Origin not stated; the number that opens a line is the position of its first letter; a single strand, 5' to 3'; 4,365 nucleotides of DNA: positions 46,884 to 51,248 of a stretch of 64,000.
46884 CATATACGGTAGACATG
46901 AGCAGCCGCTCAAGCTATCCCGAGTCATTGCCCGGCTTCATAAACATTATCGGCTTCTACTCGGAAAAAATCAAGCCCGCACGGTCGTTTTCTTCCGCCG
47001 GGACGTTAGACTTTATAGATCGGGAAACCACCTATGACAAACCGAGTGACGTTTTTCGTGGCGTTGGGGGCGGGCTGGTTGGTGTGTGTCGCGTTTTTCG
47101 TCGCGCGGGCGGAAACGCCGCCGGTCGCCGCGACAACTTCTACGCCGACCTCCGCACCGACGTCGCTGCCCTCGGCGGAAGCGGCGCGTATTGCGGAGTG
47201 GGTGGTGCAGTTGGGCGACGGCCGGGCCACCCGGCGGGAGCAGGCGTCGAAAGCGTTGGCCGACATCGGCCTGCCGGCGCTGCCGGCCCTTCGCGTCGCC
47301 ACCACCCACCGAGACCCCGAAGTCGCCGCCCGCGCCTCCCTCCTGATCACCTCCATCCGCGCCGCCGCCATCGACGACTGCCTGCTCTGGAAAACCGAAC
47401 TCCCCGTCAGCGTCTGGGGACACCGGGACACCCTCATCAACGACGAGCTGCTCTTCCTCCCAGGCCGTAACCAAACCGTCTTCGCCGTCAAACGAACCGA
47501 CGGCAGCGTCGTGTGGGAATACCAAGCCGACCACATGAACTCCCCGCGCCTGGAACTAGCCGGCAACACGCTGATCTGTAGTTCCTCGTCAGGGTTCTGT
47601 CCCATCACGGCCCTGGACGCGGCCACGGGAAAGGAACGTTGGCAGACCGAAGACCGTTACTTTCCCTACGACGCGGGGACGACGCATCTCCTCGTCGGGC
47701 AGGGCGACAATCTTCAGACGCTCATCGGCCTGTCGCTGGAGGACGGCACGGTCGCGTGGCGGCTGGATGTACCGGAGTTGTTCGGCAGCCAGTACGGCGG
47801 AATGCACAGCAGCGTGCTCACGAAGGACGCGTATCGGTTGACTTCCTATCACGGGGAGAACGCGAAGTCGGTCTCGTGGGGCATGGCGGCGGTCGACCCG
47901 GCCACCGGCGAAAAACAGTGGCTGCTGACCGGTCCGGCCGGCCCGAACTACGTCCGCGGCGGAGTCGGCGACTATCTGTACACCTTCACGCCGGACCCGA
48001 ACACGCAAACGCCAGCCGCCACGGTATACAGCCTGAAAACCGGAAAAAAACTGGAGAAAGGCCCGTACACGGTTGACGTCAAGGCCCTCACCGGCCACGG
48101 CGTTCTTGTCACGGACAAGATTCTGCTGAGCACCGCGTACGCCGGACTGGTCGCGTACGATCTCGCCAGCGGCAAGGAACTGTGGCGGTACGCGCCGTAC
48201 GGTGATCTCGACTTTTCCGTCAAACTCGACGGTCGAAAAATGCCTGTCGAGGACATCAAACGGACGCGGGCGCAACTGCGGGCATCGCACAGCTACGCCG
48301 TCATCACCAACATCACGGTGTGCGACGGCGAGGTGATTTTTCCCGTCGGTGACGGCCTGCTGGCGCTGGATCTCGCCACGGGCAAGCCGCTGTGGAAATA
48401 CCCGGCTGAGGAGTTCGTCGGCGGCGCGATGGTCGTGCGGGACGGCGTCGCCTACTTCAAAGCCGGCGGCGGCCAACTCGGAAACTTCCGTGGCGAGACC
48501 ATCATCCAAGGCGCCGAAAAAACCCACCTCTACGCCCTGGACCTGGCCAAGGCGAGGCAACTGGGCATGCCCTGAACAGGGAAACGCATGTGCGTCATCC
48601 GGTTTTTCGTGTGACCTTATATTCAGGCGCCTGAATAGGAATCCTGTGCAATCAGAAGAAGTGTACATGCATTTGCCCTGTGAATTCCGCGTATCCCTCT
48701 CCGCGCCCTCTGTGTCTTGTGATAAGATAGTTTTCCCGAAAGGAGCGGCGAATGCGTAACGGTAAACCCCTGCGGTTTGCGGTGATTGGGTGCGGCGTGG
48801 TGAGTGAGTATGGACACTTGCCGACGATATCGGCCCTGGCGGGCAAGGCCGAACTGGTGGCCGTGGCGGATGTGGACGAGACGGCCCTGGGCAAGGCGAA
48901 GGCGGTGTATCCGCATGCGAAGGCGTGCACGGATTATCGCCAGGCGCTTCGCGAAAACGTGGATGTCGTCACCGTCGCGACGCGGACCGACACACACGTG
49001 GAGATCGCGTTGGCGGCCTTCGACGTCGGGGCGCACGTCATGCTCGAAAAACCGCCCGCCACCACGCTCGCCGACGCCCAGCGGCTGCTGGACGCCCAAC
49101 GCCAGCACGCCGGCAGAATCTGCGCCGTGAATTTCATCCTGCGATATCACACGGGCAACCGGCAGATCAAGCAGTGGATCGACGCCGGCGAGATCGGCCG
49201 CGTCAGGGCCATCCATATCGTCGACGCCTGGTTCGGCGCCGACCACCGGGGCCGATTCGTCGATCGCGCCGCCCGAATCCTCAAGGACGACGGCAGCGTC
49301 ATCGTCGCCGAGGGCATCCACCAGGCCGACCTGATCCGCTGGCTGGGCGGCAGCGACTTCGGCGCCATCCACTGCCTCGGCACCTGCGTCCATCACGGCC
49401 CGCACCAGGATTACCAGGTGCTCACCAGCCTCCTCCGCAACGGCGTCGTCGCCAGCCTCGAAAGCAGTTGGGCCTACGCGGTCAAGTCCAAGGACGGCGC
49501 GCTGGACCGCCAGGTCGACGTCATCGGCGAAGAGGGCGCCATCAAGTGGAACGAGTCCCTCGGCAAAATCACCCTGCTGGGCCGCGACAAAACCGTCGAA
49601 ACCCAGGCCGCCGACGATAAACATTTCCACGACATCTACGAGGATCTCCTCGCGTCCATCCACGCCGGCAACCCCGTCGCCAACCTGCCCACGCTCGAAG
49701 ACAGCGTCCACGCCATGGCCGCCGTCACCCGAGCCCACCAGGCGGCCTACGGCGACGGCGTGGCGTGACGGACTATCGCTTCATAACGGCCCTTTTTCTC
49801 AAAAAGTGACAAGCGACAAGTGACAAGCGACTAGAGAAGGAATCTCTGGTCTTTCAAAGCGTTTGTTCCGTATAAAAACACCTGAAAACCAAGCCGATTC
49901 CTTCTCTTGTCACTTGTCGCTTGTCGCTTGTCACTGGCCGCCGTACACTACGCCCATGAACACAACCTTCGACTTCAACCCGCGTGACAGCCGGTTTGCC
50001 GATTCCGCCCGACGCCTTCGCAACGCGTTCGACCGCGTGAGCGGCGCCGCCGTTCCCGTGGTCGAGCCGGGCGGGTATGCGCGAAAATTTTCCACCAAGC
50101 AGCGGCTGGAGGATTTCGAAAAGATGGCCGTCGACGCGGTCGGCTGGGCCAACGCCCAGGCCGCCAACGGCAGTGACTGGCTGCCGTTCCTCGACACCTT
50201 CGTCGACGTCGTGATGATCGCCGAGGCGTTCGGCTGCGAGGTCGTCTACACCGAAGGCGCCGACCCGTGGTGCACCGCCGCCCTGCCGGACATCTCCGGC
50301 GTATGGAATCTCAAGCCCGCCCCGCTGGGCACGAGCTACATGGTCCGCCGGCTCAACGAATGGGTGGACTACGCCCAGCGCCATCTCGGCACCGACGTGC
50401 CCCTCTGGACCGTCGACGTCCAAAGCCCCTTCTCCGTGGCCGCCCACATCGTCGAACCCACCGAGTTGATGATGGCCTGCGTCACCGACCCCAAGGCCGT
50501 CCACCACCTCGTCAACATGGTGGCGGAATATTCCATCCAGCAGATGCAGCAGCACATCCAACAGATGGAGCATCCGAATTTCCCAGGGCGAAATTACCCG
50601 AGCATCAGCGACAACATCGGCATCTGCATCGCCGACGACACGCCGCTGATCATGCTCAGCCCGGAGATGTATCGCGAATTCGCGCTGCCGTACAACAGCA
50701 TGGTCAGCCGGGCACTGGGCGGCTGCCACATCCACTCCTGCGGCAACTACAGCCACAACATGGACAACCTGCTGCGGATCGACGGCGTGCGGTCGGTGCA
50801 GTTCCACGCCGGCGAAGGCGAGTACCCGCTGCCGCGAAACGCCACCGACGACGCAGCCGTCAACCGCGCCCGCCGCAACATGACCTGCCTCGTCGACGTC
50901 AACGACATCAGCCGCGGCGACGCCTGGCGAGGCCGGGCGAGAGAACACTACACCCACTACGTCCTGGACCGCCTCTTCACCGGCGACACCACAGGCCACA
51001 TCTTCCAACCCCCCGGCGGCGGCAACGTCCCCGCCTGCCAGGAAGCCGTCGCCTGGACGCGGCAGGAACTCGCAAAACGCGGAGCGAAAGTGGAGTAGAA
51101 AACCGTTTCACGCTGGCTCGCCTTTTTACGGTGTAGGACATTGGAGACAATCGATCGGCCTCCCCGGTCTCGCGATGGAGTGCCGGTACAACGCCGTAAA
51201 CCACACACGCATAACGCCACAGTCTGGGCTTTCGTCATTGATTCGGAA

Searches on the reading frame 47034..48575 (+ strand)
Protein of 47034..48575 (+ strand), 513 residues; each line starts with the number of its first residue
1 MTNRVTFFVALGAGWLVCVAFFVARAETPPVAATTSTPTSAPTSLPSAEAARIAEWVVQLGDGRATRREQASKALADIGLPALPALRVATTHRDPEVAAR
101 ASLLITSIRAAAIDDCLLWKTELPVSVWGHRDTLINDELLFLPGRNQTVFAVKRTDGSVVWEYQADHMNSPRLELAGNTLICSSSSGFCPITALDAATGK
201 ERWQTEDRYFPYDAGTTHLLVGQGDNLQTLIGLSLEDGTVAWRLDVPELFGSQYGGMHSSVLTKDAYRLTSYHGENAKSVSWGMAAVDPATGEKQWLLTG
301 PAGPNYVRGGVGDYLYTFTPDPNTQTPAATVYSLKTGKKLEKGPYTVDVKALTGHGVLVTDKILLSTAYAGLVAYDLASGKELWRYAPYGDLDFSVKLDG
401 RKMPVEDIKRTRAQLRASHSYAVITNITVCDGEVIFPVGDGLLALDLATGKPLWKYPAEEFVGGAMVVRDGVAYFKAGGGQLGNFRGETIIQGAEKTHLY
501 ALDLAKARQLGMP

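Call 12: search_protein_families(library=pfam, proteins=[window:47034-48575:+])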
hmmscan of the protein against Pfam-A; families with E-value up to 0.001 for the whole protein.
window:47034-48575:+ (513 aa): 2 families
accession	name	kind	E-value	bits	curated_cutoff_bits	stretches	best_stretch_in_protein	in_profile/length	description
PF13360.13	PQQ_2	-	5.9e-26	92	27.6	3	116-207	14-100/233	Outer membrane protein assembly factor BamB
PF01011.28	PQQ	-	9.4e-13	48.1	26.7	0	440-505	67-132/595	Glucose/ethanol/alcohol dehydrogenase, beta-propeller domain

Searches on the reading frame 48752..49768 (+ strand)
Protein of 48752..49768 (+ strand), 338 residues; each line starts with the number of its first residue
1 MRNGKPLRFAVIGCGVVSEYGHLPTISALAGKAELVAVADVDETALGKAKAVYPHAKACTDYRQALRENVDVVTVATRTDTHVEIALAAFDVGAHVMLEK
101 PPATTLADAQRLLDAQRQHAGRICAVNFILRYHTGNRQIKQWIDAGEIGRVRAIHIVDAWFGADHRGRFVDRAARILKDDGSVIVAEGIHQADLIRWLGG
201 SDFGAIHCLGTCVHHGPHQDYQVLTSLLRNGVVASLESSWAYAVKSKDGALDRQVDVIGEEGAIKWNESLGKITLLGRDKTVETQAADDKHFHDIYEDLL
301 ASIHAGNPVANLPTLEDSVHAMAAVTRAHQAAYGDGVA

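Call 59: search_protein_families(library=pfam, proteins=[window:48752-49768:+], max_evalue=0.00001)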
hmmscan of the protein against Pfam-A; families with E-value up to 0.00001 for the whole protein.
window:48752-49768:+ (338 aa): 3 families
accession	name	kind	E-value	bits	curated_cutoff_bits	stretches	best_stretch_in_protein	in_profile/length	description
PF01408.29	GFO_IDH_MocA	-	2.7e-21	76.9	24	1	7-127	1-119/120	Oxidoreductase family, NAD-binding Rossmann fold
PF22725.1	GFO_IDH_MocA_C3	-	1.2e-16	61.3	27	1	137-264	2-123/124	GFO/IDH/MocA C-terminal domain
PF02894.22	GFO_IDH_MocA_C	-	4.4e-09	36.9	22.9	1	140-332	1-210/218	Oxidoreductase family, C-terminal alpha/beta domain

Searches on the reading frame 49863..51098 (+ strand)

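Call 59: search_protein_families(library=pfam, proteins=[window:49863-51098:+], max_evalue=0.00001)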
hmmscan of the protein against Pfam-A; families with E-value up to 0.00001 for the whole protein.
window:49863-51098:+ (411 aa): 1 family
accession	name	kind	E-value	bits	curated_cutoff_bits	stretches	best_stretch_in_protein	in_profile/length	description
PF01208.23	URO-D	-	4.9e-18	65.7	23.9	1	113-233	71-196/346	Uroporphyrinogen decarboxylase (URO-D)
